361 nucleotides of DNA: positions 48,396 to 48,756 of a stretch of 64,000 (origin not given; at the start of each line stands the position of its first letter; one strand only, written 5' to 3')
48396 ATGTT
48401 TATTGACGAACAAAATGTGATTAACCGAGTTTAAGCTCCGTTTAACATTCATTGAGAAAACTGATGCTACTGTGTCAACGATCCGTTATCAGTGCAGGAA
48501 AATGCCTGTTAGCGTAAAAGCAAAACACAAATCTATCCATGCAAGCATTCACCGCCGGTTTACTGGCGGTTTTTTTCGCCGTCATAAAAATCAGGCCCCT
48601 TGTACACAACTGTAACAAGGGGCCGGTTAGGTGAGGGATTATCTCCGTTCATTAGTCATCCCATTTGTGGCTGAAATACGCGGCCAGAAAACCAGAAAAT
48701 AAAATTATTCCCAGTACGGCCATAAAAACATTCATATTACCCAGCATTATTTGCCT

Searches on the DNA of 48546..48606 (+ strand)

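Call 39: search_dna_similar(query=window:48546-48606:+, collection=ecoli_genomes, mode=near, max_rows=5)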
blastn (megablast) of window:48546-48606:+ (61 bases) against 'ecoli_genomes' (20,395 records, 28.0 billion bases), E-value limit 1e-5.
Records with a match: 5393; places in all: 5395; records where one place covers at least 80% of the query: 5331.
Genomes with a match: 5391 of 5426; with a place that covers at least 80% of the query: 5329. Places per genome that has any: lowest 1, median 1, highest 3. On chromosomes: 5390 places; on plasmids: 5.
Best place of each record, by identity: >=99% 26; 95-99% 5367.
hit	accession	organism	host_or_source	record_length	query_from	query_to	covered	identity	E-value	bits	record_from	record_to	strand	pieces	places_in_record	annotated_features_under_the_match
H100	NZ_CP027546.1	Escherichia coli strain 2013C-4187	Homo sapiens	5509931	1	61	100%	100.0%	5e-23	113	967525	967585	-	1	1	mgtT: protein MgtT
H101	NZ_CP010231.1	Escherichia coli strain S30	not applicable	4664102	1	61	100%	100.0%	5e-23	113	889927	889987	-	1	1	mgtT: protein MgtT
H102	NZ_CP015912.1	Escherichia coli strain 210205630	swine cecum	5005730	1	61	100%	100.0%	5e-23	113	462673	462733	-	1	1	mgtT: protein MgtT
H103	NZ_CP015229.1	Escherichia coli strain 06-00048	alfalfa sprout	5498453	1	61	100%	100.0%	5e-23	113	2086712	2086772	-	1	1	mgtT: protein MgtT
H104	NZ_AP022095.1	Escherichia coli strain WP4-S18-ESBL-08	-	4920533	1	61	100%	100.0%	5e-23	113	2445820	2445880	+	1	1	mgtT: protein MgtT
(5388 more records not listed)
